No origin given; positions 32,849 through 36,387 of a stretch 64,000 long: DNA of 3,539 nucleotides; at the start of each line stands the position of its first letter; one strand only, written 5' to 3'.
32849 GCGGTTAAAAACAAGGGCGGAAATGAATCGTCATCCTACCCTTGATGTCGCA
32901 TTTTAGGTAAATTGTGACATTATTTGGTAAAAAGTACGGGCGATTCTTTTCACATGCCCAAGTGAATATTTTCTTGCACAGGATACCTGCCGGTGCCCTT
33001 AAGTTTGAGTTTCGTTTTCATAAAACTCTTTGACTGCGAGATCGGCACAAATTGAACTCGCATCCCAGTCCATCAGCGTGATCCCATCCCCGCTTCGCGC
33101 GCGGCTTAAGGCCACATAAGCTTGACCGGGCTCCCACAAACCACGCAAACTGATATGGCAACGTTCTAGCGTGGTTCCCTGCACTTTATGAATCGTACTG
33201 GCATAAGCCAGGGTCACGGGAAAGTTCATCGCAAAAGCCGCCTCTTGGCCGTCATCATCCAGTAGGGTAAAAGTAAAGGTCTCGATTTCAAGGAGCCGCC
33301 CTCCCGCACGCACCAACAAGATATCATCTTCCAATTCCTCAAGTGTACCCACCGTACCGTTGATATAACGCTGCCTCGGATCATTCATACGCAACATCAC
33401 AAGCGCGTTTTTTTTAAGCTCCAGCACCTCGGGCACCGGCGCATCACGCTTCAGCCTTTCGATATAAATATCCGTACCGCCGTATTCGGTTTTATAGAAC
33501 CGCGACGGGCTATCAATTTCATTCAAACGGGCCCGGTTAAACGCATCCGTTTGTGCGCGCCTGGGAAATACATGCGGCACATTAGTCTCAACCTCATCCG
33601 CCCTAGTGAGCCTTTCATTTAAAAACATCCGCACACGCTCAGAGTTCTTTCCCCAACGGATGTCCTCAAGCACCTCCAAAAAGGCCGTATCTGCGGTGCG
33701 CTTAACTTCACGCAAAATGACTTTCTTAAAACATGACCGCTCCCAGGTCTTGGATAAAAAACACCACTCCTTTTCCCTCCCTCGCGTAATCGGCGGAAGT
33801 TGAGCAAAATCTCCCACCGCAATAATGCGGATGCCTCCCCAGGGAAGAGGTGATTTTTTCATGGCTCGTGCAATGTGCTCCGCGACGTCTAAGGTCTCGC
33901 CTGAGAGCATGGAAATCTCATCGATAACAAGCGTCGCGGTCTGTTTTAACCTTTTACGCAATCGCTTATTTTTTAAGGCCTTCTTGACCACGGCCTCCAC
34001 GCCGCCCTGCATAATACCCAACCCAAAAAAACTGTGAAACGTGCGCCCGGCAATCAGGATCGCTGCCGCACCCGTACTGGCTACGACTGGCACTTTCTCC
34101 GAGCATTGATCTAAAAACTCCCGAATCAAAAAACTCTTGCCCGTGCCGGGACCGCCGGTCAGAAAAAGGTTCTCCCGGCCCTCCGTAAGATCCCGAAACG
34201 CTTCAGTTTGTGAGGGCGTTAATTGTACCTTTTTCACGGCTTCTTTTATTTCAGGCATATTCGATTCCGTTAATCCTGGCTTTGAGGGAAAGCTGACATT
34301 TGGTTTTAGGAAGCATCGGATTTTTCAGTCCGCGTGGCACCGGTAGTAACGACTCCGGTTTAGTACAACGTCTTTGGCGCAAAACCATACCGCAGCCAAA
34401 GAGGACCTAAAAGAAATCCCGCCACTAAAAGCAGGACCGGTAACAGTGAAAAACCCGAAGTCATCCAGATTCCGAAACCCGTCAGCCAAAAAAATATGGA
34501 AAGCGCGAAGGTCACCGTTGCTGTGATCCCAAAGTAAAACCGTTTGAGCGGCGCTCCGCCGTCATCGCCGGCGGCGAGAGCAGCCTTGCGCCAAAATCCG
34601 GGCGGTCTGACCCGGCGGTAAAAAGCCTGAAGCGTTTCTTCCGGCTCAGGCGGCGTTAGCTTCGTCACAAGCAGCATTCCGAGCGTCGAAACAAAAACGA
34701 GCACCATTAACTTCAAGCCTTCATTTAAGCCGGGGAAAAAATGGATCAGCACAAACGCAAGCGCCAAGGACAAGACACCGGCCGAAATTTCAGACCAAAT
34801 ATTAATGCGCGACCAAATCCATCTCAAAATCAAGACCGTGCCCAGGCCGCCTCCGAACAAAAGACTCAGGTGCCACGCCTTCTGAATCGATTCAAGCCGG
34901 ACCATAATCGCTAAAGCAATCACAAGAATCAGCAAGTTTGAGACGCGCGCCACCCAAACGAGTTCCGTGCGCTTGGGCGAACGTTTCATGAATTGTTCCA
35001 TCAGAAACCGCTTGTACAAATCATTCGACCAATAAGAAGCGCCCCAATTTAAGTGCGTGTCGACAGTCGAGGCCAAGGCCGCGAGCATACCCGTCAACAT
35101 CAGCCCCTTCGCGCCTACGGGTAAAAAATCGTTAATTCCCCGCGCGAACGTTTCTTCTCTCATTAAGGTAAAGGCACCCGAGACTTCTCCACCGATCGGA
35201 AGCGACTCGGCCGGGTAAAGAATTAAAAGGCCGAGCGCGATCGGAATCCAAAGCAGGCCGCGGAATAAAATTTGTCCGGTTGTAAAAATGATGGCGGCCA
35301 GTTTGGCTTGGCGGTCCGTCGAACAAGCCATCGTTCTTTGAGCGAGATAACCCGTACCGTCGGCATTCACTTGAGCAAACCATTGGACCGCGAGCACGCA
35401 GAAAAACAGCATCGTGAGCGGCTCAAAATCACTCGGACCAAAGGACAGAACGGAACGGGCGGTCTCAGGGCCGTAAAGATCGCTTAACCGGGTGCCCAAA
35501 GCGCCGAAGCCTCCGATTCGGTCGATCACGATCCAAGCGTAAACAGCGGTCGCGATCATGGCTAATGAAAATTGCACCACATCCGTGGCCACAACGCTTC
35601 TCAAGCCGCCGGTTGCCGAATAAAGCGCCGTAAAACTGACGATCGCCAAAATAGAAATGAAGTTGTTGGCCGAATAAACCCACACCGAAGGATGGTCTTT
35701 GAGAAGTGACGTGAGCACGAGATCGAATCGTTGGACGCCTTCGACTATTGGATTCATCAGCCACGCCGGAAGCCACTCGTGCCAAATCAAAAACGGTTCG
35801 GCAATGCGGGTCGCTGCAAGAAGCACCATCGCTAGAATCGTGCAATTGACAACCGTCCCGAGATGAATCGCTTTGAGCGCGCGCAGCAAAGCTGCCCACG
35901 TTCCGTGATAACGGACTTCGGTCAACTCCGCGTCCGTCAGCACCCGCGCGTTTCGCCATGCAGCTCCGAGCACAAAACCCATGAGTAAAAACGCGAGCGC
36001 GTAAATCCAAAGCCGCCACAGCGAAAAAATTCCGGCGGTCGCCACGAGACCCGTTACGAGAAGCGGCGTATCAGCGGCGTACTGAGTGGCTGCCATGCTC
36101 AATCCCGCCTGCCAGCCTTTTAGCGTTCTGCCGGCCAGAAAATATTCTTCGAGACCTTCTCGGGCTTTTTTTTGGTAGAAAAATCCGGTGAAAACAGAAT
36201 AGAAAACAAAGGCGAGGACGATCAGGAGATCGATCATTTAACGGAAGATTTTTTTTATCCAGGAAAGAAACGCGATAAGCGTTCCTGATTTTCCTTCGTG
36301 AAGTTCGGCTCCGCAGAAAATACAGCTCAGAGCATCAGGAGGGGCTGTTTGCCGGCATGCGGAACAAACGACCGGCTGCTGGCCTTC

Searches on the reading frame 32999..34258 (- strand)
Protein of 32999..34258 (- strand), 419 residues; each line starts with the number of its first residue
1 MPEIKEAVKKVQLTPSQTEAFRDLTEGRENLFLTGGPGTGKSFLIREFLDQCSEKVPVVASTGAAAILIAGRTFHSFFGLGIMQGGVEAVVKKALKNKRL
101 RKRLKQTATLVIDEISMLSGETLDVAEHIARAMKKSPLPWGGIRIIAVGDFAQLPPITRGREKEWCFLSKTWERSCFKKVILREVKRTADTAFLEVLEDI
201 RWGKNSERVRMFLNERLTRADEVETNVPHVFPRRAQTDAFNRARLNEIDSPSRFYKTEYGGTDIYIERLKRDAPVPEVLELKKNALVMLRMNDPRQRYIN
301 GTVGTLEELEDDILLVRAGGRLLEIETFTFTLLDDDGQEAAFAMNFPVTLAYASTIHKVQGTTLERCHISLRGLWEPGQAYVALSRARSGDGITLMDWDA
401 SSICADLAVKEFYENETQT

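Call 82: search_protein_families(library=pfam, proteins=[window:32999-34258:-], max_evalue=0.00001)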
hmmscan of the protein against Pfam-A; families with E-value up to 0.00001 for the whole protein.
window:32999-34258:- (419 aa): 6 families
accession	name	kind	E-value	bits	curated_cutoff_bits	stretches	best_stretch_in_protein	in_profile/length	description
PF05970.20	PIF1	-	2.4e-31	109.5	25.9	1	13-196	2-208/223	PIF1-like helicase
PF13604.12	AAA_30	-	9.3e-15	55.3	27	1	12-213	1-181/191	AAA domain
PF13245.12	AAA_19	-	3.7e-13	50.3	25.1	1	18-157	2-132/134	AAA domain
PF01443.25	Viral_helicase1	-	3.1e-09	37.4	21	0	33-127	3-81/228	Viral superfamily 1 RNA helicase core domain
PF13191.12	AAA_16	-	4.9e-07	30.8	32.6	1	19-67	14-63/167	AAA ATPase domain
PF13401.12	AAA_22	-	6.8e-07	30.1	27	1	27-129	4-107/130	AAA domain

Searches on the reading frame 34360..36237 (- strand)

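Call 82: search_protein_families(library=pfam, proteins=[window:34360-36237:-], max_evalue=0.00001)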
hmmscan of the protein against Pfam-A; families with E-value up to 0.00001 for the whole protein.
window:34360-36237:- (625 aa): 1 family
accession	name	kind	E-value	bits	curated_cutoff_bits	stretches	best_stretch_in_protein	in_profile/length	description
PF00474.23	SSF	-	3.1e-31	109.1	22.8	2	193-479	121-395/406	Sodium:solute symporter family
